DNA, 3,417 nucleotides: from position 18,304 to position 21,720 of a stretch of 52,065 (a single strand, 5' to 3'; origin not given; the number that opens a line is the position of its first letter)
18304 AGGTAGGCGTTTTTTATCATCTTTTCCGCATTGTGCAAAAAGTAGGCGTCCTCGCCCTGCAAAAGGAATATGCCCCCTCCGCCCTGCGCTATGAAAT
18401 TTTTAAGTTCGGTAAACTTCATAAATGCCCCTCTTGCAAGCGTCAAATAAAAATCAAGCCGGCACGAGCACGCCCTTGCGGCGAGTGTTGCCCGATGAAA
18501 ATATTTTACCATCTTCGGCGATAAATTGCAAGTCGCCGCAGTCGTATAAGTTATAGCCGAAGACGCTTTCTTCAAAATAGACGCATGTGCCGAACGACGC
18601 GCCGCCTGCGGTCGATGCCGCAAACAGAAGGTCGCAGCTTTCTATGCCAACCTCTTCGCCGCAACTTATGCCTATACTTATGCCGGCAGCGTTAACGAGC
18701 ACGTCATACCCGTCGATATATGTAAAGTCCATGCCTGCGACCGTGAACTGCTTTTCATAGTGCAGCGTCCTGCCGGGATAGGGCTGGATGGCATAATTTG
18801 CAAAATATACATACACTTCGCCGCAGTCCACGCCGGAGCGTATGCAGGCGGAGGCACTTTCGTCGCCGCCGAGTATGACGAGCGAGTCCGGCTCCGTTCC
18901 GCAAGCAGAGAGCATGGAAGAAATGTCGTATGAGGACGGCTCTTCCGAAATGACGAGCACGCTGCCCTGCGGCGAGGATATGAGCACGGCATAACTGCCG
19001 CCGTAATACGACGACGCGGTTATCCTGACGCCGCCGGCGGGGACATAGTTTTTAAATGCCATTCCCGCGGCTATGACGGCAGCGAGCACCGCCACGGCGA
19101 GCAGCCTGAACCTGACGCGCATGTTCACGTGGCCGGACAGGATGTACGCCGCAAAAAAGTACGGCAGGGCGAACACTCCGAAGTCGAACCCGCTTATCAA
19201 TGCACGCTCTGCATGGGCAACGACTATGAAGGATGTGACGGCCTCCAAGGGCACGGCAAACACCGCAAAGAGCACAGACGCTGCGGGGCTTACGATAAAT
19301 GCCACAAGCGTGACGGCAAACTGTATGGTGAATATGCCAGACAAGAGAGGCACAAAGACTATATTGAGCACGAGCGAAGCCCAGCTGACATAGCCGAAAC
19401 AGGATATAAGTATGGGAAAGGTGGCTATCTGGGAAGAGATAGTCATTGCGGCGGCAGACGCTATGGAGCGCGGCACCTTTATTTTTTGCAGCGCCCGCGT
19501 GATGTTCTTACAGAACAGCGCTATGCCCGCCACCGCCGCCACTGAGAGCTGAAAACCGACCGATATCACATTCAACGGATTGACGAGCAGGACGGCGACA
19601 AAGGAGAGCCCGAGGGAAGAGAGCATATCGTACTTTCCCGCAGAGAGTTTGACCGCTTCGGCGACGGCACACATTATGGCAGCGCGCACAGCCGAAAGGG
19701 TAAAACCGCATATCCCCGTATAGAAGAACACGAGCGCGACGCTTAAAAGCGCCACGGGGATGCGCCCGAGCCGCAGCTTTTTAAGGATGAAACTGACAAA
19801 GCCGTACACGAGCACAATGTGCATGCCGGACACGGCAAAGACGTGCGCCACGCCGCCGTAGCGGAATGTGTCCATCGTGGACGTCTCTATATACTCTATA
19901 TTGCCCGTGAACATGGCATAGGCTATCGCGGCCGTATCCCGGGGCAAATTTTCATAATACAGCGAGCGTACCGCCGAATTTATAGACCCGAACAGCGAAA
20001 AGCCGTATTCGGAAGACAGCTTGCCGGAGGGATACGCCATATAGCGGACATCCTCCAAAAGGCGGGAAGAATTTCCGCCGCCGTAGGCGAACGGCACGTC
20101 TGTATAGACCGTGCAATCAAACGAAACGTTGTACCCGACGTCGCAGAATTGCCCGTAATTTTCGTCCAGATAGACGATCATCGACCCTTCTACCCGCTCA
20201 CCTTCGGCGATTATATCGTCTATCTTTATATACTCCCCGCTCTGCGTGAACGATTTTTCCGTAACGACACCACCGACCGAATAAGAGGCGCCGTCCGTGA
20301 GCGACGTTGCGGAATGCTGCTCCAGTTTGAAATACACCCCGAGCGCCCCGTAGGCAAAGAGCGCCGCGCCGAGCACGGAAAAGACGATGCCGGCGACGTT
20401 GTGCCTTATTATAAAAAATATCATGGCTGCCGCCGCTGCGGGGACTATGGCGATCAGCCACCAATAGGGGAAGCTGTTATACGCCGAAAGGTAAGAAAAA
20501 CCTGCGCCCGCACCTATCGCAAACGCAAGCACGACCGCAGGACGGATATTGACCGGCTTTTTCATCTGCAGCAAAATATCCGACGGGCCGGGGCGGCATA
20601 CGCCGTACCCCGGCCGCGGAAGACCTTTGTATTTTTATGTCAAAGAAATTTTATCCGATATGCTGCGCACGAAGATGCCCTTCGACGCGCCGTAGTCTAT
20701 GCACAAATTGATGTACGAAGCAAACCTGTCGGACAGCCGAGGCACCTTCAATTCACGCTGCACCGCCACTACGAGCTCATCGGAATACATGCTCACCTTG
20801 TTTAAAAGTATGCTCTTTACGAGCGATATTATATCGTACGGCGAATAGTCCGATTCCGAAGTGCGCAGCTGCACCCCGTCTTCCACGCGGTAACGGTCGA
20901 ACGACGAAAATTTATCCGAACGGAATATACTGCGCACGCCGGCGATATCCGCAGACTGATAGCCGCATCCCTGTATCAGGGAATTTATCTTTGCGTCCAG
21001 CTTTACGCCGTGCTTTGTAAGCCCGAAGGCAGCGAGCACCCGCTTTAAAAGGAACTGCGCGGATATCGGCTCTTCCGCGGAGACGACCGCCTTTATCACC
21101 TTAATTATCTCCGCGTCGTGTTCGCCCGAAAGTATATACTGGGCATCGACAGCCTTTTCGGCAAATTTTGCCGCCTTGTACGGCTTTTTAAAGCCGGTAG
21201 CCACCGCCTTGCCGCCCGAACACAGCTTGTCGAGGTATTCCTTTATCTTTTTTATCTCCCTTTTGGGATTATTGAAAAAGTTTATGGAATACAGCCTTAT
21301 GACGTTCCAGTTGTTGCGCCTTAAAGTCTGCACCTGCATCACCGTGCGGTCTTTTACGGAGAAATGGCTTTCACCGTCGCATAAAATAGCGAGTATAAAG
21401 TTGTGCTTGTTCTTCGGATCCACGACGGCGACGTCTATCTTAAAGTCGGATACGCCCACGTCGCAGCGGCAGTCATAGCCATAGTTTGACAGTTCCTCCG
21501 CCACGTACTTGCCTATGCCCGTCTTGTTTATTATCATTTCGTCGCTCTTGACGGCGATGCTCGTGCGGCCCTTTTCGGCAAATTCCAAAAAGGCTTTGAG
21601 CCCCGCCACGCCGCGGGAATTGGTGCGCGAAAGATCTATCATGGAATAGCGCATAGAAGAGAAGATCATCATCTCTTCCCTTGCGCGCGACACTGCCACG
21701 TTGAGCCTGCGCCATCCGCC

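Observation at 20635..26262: Stand-alone 1,875-aa helicase-nuclease (DUF4011 / Upf1-like SF1 / Vsr-DUF559-like fold / DUF3320-like): Hhe-type candidate immunity gene with an unassigned N-terminal module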

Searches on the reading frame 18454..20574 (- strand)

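Call 8: search_protein_families(library=pfam, proteins=[window:18454-20574:-], max_evalue=0.001)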
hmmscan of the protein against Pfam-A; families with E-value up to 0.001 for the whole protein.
window:18454-20574:- (706 aa): 1 family
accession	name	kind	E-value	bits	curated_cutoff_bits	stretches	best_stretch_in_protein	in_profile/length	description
PF03772.21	Competence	-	3.6e-50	171.3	23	1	221-476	1-259/270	Competence protein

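Call 45: search_protein_families(library=ncbifam, proteins=[window:18457-20574:-], max_evalue=0.00001)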
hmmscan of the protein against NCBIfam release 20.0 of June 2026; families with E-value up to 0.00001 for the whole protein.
window:18457-20574:- (706 aa): 4 families
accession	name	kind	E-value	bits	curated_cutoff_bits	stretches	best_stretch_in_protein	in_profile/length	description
TIGR00360.1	ComEC_N-term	subfamily_domain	2.3e-26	93.1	36.5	1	242-415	1-168/171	ComEC/Rec2-related protein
TIGR00361.1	ComEC_Rec2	equivalog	1.4e-23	83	190.05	1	212-439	127-359/663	DNA internalization-related competence protein ComEC/Rec2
NF045979.1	ComEC_MAG0480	equivalog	2.3e-17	62.9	150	1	240-443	220-414/461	MAG0480 family ComEC-like protein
NF008580.0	PRK11539.1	equivalog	8.6e-16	57.4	969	1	210-444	195-437/758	ComEC family protein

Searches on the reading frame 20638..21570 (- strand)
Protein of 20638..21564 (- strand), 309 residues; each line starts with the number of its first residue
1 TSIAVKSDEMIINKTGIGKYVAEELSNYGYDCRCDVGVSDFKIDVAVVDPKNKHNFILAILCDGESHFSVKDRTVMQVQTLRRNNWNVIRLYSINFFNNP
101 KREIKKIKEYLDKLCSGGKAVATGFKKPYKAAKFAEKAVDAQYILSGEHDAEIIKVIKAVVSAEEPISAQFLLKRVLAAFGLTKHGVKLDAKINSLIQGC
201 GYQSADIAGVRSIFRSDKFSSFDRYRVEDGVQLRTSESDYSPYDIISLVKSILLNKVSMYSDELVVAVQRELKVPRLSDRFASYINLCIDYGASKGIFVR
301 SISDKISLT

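Call 20: search_protein_families(library=pfam, proteins=[window:20638-21564:-], max_evalue=1)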
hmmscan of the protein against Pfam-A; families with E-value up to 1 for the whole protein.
seq(309 aa): 3 families
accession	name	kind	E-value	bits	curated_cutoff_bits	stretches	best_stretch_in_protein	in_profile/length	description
PF18741.7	MTES_1575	-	1.1e-18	67.5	38.2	1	20-110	4-95/96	REase_MTES_1575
PF11784.13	DUF3320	-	9.9e-06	25.9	25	1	147-188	6-47/50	Protein of unknown function (DUF3320)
PF08373.16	RAP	-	0.092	13.2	24.2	1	60-91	1-37/58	RAP domain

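Call 69: predict_structure(alignment_id=A3)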
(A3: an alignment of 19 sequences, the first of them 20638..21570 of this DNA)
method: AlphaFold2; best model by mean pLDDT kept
length: 311 residues; sequences in the alignment: 19
mean_pLDDT: 80.8   pTM: 0.57
mean pLDDT of the five models: 80.8, 78.8, 78.2, 78.1, 77.4
residues with pLDDT >= 90: 96; 70-90: 163; 50-70: 27; < 50: 25
segments of 3 or more residues with pLDDT < 50: 1-16, 69-71, 120-125
pLDDT, mean of each block of 10 residues (from residue 1): 39 49 85 80 79 80 66 63 75 78 86 74 60 87 91 93 91 93 90 94 89 83 78 82 91 81 89 85 93 92 87 83
secondary structure, 60 per line:
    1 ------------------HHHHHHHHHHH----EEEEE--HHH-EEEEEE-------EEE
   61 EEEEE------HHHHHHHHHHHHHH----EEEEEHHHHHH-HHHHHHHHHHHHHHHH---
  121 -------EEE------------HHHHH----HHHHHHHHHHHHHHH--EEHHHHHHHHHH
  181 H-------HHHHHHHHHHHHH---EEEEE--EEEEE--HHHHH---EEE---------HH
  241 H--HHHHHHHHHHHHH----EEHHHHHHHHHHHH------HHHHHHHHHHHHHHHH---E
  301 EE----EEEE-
elements in order: H19-29 E34-38 E45-50 E58-65 H72-85 E90-94 H95-100 H102-117 E128-130 H143-147 H152-166 H171-181 H189-201 E205-209 E212-216 H219-223 E227-229 H244-256 H263-274 H281-296 E300-302 E307-310

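Call 73: fold_search(model_id=the predicted structure, library=pdb)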
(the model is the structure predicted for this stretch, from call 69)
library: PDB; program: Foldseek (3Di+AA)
matches with E <= 10: 741; with E <= 0.001: 1
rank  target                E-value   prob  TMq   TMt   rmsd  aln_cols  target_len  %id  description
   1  8ij1_A                2.3e-04  0.98  0.19  0.08  22.2       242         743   13  Protomer 1 and 2 of the asymmetry trimer of the Cul2-Rbx1-EloBC-FEM1B ubiquitin ligase complex (released 2024-02-28)
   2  7shk_A                1.4e-03  0.99  0.19  0.08  20.0       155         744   18  Structure of Xenopus laevis CRL2Lrr1 (State 1) (released 2021-12-08)
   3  8wdk_A                1.4e-03  0.69  0.18  0.08  26.2       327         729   15  The complex structure of Cul2-VCB-Protac-Wee1 (released 2024-09-18)
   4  8b3i_e                6.0e-03  0.85  0.19  0.09  29.9       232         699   12  CRL4CSA-E2-Ub (state 2) (released 2023-09-27)
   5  9qo1_I                6.8e-03  0.87  0.20  0.12  24.8       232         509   12  Activated 9-subunit COP9 signalosome and neddylated SCF (SKP1-SKP2-CKS1) complex structure (released 2026-02-11)
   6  4a0c_C                7.2e-03  0.77  0.19  0.09  22.2       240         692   13  Structure of the CAND1-CUL4B-RBX1 complex (released 2011-11-30)
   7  2zme_B                9.6e-03  0.96  0.28  0.37  24.1       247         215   12  Integrated structural and functional model of the human ESCRT-II complex (released 2008-11-04)
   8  8wqa_A                1.1e-02  0.66  0.19  0.09  21.4       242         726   14  Cryo-EM structure of CUL2-RBX1-ELOB-ELOC-FEM1B bound with the C-degron of CCDC89 (conformation 1) (released 2024-04-03)
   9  8b9x_A                1.2e-02  0.97  0.23  0.27   7.2       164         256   11  Chimeric protein of human UFM1 E3 ligase, UFL1, and DDRGK1 (released 2023-10-25)
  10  9a40_A                1.2e-02  0.75  0.19  0.08  21.8       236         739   13  model of Cullin4 (released 2024-09-18)
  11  9efq_J                1.4e-02  0.97  0.20  0.15  21.7       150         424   15  Cryo-EM structure of COP9 signalosome precatalytic state with neddylated cullin-2 (released 2025-12-03)
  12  5hvq_C                1.4e-02  0.90  0.18  0.23  12.8       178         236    8  Alternative model of the MAGE-G1 NSE-1 complex (released 2016-10-26)
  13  8dk1_E                1.4e-02  0.85  0.19  0.31  14.5       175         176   10  CryoEM structure of JetABC (head construct) from Pseudomonas aeruginosa PA14 (released 2022-10-05)
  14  8d0b_B                1.4e-02  0.44  0.20  0.18  21.6       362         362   10  Human CST-DNA polymerase alpha/primase preinitiation complex bound to 4xTEL-foldback template (released 2022-06-22)
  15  8wqb_B                1.5e-02  0.87  0.18  0.08  19.9       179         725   16  Cryo-EM structure of CUL2-RBX1-ELOB-ELOC-FEM1B bound with the C-degron of CCDC89 (conformation 2) (released 2024-04-03)
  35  3hrl                  6.0e-02  1.00  0.24  0.70   3.6       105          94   17  Crystal structure of a putative endonuclease-like protein (ngo0050) from neisseria gonorrhoeae (released 2009-06-30)
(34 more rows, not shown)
